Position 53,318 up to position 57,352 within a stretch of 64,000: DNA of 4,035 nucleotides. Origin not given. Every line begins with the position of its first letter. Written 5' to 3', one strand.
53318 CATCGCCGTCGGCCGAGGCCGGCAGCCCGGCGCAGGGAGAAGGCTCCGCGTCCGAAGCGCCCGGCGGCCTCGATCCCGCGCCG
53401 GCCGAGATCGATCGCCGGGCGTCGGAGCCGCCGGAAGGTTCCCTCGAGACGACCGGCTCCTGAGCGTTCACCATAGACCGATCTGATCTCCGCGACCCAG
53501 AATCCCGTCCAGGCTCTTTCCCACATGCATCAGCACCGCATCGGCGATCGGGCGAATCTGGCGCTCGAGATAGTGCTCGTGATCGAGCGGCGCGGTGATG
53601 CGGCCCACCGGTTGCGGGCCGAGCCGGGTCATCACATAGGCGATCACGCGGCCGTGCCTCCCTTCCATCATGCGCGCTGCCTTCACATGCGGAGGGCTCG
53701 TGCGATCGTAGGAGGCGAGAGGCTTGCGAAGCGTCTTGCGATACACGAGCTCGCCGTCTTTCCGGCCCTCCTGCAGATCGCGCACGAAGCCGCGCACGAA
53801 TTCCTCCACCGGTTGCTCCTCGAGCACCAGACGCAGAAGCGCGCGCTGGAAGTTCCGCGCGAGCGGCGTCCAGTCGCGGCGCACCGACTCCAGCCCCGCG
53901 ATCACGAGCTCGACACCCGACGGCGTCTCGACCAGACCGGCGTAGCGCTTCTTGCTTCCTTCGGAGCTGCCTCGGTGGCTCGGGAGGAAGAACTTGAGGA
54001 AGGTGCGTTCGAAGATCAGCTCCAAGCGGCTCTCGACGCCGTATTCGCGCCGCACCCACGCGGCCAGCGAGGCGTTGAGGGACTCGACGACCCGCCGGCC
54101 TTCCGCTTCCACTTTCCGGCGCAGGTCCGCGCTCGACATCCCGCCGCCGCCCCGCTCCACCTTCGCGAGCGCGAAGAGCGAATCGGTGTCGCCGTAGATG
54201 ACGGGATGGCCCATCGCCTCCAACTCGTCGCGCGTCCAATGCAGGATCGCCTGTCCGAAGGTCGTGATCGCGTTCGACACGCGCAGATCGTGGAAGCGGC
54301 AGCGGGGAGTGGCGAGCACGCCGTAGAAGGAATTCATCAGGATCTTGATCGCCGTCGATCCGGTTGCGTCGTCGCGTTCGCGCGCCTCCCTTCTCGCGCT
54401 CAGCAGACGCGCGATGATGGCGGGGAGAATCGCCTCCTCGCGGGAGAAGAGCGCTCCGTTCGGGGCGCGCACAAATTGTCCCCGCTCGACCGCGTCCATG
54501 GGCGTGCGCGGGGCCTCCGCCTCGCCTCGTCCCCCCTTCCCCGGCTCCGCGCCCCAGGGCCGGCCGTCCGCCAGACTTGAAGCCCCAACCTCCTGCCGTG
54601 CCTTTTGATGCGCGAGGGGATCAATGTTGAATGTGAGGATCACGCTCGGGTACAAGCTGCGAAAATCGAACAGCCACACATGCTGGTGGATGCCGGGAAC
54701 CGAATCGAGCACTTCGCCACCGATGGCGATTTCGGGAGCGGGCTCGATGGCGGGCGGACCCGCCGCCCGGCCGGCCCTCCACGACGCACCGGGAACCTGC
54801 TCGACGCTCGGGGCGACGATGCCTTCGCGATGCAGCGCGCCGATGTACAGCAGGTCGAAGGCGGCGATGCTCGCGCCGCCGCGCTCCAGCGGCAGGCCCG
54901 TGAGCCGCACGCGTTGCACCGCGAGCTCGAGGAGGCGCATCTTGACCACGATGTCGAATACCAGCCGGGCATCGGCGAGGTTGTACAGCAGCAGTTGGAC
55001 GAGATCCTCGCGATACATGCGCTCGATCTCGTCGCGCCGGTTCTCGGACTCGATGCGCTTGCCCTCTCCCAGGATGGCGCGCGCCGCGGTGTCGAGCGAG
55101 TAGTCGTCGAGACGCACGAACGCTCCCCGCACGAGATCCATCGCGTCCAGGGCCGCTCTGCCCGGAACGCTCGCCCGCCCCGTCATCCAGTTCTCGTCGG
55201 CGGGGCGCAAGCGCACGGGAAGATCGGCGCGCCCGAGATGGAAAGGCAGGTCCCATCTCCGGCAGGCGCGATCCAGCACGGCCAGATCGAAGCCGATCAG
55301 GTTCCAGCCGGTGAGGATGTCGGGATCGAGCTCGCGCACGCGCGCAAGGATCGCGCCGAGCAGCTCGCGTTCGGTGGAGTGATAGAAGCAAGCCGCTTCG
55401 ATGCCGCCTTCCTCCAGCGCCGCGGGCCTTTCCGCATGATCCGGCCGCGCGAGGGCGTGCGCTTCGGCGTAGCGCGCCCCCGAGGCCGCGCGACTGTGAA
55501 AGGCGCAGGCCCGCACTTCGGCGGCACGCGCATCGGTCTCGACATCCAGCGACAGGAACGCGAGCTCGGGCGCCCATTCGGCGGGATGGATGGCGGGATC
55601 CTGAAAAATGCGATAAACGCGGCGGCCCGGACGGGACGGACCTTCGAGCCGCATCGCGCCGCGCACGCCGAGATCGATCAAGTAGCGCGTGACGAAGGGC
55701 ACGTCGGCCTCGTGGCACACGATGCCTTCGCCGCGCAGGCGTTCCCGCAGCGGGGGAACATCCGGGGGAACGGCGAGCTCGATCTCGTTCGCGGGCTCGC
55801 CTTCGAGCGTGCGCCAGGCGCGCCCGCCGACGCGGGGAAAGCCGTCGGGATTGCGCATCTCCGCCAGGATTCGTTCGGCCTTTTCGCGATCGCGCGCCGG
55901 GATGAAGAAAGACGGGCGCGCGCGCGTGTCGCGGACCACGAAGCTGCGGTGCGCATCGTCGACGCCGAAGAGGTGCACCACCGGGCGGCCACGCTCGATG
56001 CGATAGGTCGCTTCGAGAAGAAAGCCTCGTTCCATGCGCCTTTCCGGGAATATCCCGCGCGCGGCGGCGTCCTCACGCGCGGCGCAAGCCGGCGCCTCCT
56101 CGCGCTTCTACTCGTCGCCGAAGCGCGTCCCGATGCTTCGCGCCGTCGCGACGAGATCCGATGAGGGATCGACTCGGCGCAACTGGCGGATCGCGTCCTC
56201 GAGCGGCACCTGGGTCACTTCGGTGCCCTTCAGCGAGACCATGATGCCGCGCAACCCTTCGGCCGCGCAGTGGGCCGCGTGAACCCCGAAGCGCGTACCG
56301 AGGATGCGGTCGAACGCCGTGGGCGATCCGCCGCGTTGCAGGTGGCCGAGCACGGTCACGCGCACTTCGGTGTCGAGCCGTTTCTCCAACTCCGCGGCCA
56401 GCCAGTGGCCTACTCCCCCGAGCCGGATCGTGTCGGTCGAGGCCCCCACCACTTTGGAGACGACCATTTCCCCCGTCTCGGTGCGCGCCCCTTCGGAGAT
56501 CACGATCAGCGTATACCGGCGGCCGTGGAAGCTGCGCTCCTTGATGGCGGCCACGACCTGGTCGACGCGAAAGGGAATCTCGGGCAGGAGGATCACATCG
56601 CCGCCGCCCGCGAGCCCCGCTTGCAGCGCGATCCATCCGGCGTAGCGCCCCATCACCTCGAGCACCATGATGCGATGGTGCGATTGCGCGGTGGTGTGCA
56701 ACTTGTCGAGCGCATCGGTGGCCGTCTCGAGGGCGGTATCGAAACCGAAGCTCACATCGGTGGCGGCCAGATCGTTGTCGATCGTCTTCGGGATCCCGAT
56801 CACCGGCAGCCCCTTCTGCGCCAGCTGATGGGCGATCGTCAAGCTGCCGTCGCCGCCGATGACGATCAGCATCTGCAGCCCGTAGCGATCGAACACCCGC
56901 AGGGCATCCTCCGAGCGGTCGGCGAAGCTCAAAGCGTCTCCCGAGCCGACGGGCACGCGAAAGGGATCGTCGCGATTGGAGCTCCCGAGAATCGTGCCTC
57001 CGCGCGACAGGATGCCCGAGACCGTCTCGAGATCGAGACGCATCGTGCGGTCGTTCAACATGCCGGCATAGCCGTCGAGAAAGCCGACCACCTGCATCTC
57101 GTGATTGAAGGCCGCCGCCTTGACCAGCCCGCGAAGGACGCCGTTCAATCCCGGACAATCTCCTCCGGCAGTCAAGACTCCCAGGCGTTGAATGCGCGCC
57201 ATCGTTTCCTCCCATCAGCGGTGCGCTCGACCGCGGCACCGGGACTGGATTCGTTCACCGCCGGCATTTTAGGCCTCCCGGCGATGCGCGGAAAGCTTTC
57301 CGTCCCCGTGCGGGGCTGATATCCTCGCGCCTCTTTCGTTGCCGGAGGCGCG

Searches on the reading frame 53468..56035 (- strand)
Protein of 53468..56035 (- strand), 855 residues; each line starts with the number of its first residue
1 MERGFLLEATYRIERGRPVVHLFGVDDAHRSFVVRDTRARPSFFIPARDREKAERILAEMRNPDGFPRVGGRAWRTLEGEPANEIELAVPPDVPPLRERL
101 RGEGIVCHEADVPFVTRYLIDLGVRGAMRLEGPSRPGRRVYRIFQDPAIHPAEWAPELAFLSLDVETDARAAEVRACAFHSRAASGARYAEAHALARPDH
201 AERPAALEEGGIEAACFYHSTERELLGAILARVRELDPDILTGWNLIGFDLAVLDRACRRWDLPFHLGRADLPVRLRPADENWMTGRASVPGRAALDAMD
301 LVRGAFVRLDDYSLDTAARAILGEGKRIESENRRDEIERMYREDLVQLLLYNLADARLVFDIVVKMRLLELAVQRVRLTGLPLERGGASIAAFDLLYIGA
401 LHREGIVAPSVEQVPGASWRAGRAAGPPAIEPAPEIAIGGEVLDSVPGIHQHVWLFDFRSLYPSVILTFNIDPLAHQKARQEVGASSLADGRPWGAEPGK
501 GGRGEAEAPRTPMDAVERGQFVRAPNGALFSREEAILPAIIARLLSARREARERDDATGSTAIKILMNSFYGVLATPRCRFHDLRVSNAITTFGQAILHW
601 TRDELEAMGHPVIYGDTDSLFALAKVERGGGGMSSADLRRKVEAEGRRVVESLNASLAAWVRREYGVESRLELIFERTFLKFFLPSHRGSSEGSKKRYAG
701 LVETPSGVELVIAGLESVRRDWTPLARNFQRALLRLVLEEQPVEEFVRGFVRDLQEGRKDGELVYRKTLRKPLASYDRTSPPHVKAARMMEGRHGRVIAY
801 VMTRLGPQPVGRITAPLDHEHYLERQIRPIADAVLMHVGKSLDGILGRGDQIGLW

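Call 30: search_protein_families(library=pfam, proteins=[window:53468-56035:-], max_evalue=0.001)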
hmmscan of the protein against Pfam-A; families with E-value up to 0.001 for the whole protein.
window:53468-56035:- (855 aa): 3 families
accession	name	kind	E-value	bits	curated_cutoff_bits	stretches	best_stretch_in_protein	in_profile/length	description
PF00136.26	DNA_pol_B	-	1.8e-32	113.2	23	1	399-798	21-397/453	DNA polymerase family B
PF03104.25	DNA_pol_B_exo1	-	1.7e-09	37.9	23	1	109-316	5-241/242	DNA polymerase family B, exonuclease domain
PF03175.18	DNA_pol_B_2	-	0.00041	19.8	25.8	0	517-575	329-387/468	DNA polymerase type B, organellar and viral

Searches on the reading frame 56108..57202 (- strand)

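Call 30: search_protein_families(library=pfam, proteins=[window:56108-57202:-], max_evalue=0.001)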
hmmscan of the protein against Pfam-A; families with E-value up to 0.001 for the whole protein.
window:56108-57202:- (364 aa): 2 families
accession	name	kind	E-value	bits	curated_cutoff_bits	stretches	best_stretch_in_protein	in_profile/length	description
PF00365.25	PFK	-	1.8e-103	346.1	30.9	1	6-312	1-276/277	Phosphofructokinase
PF01513.26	NAD_kinase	-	7.1e-05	23.6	25.5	1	97-138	61-103/130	ATP-NAD kinase N-terminal domain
